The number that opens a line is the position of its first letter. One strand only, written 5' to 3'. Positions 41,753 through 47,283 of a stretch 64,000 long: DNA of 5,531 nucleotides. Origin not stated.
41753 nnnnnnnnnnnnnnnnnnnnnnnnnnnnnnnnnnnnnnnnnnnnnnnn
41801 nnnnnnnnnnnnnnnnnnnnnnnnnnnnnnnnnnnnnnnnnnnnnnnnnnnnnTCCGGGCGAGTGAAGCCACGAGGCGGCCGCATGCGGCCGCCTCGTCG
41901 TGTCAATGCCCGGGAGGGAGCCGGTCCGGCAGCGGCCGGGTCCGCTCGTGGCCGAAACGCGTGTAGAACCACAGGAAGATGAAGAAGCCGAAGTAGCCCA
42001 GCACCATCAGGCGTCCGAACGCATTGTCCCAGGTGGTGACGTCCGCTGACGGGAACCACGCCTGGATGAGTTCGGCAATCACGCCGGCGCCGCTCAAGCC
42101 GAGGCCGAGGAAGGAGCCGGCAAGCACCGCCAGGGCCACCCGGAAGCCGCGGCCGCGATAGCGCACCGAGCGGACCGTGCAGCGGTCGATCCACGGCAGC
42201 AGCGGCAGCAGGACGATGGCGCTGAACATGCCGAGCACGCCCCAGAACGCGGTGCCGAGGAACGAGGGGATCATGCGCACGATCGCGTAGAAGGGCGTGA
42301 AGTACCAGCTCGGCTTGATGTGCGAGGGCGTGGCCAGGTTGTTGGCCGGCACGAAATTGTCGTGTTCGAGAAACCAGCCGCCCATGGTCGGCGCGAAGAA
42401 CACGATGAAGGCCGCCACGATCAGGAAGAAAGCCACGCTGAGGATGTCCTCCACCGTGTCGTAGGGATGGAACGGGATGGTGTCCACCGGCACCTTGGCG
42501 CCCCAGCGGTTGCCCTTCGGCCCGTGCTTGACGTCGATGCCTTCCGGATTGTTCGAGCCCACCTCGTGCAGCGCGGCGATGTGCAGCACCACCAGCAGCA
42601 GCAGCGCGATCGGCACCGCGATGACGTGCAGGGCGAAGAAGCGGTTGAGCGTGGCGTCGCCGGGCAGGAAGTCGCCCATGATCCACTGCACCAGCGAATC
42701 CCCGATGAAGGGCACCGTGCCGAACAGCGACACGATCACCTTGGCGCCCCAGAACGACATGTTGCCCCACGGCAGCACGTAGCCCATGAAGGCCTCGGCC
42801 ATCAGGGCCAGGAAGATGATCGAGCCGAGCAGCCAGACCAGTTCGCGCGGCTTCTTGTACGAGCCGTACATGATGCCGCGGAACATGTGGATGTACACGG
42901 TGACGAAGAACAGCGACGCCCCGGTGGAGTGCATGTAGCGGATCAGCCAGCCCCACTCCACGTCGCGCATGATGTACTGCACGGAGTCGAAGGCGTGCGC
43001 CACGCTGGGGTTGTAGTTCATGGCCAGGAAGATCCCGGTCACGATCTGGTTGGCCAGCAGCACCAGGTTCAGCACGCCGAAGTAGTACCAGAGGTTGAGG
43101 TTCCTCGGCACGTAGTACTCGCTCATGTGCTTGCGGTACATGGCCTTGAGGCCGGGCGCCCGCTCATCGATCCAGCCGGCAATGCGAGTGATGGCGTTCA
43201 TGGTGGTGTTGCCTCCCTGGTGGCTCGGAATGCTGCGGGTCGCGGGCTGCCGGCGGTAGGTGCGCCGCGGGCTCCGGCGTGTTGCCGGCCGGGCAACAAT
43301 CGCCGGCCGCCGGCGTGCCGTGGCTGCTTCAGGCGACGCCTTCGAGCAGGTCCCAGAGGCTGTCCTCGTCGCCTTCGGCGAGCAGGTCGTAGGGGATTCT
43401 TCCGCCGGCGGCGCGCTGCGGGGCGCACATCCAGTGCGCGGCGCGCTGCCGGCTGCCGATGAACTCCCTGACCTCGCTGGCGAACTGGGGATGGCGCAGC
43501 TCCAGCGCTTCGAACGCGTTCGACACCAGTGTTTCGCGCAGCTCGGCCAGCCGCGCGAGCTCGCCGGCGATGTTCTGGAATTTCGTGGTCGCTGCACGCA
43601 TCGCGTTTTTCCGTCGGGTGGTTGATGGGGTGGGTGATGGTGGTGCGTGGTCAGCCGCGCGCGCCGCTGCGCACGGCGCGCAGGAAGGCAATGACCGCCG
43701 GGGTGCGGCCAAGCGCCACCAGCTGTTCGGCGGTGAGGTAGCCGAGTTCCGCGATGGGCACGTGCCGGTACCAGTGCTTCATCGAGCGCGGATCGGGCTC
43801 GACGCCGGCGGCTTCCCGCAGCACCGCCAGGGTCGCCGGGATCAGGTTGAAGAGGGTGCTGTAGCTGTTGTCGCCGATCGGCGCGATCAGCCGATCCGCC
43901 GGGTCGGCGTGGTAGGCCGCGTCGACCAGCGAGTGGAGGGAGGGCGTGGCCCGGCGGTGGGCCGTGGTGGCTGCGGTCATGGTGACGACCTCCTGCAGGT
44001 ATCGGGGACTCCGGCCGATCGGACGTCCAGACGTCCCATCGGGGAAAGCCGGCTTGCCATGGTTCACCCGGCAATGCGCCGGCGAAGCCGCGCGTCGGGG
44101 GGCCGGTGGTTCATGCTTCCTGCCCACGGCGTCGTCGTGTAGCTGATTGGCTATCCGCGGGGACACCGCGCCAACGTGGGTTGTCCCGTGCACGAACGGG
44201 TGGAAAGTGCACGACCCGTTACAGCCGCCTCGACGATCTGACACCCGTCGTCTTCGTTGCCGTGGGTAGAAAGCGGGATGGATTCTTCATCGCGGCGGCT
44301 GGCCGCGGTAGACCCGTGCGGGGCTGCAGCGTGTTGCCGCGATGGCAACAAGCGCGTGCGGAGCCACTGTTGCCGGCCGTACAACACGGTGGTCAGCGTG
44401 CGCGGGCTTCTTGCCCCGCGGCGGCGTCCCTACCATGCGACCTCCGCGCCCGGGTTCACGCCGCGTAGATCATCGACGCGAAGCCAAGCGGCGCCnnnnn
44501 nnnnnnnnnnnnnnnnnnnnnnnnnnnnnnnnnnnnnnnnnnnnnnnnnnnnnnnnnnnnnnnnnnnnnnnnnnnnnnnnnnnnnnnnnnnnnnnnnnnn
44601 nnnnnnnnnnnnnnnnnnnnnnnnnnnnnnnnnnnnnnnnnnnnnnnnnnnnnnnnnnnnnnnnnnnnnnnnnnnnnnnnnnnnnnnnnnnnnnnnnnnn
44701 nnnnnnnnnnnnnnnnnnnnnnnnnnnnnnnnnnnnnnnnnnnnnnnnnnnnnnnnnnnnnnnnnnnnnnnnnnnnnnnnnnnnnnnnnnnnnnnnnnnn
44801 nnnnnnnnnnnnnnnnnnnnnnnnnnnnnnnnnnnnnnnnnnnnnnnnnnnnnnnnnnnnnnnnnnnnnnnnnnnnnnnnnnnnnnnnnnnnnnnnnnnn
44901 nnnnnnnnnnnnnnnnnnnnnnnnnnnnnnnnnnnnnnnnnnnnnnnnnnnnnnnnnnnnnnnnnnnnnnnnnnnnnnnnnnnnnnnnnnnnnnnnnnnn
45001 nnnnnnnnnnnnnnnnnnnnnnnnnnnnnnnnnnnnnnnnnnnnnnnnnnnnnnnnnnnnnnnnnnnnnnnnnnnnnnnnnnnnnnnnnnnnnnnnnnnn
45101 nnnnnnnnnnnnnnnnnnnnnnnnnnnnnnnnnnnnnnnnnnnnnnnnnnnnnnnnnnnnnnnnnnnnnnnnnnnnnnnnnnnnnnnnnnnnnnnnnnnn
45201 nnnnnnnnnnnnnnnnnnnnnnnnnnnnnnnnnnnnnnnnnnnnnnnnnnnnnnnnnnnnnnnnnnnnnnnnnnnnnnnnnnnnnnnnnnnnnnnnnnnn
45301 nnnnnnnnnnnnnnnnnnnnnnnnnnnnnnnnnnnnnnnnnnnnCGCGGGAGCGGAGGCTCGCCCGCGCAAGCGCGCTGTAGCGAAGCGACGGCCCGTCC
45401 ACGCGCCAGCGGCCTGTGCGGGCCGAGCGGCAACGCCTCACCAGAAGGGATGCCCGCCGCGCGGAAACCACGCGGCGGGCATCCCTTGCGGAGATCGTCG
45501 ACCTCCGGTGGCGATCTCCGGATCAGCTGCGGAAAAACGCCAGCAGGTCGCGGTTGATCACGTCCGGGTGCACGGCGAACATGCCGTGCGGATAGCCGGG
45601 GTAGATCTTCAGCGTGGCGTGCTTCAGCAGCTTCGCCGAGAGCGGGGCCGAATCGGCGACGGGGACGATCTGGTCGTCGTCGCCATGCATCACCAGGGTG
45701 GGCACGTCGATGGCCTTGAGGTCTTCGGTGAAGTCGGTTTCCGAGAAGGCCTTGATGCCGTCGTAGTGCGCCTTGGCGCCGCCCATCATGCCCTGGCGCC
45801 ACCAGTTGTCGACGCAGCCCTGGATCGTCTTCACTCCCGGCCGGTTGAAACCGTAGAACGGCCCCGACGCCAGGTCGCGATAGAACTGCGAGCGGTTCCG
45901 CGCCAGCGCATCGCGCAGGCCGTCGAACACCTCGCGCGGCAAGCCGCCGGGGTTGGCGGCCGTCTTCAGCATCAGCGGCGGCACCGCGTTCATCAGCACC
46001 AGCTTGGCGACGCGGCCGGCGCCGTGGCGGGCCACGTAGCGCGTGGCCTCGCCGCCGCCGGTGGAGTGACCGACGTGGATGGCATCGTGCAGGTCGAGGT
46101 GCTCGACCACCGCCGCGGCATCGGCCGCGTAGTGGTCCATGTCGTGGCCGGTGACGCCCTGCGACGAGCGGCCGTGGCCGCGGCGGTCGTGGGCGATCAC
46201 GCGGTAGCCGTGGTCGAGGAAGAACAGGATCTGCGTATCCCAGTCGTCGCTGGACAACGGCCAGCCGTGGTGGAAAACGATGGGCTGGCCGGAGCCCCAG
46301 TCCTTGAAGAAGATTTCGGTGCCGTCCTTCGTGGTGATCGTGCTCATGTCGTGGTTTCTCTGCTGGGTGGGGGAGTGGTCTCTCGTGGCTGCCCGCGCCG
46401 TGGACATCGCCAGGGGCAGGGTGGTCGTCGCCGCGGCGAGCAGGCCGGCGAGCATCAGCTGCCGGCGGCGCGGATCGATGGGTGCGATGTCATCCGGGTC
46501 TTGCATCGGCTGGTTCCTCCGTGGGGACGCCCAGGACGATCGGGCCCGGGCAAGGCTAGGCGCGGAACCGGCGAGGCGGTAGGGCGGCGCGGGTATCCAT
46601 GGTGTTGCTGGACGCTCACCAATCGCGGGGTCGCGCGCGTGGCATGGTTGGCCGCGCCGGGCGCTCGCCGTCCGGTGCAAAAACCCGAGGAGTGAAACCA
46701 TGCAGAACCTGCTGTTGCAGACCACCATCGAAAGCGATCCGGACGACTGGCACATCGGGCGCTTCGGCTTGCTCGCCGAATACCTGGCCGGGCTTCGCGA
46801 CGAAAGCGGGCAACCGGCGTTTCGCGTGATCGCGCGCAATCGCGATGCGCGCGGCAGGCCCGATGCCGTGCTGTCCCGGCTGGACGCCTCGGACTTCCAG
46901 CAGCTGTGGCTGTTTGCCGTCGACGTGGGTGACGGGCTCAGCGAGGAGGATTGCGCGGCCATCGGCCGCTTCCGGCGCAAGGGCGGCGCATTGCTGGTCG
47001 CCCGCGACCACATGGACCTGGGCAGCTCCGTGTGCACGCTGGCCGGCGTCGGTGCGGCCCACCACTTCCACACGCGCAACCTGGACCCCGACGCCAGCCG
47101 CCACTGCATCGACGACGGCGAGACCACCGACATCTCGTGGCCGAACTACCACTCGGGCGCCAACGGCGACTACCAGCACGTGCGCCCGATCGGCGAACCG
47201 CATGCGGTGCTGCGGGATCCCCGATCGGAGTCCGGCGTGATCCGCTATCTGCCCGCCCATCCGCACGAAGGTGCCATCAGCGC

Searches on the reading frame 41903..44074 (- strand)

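Call 11: search_protein_families(library=pfam, proteins=[window:41903-44074:-])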
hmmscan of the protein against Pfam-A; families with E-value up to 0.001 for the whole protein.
window:41903-44074:- (723 aa): 3 families
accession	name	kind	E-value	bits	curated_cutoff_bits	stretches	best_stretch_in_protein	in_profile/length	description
PF00033.24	Cytochrome_B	-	8.5e-67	225.1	27.2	1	318-506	2-189/189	Cytochrome b/b6/petB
PF13631.11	Cytochrom_B_N_2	-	2.6e-42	145.1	27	1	388-562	2-163/169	Cytochrome b(N-terminal)/b6/petB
PF00032.22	Cytochrom_B_C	-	8.7e-27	93.8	20.7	1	576-668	1-88/102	Cytochrome b(C-terminal)/b6/petD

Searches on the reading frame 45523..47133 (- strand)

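Call 11: search_protein_families(library=pfam, proteins=[window:45523-47133:-])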
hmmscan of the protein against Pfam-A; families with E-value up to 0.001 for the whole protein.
window:45523-47133:- (536 aa): 5 families
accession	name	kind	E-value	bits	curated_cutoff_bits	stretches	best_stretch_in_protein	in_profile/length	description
PF00561.26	Abhydrolase_1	-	1.7e-34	120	25.8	1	284-523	2-245/245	alpha/beta hydrolase fold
PF12146.15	Hydrolase_4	-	3.6e-21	76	27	2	285-383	7-109/239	Serine aminopeptidase, S33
PF12697.13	Abhydrolase_6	-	6.3e-19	69.9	26.3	1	285-527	1-215/217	Alpha/beta hydrolase family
PF00326.27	Peptidase_S9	-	1.4e-05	25.1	22.6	1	444-519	111-190/213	Prolyl oligopeptidase family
PF02129.25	Peptidase_S15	-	3.6e-05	24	23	1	265-490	46-236/262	X-Pro dipeptidyl-peptidase (S15 family)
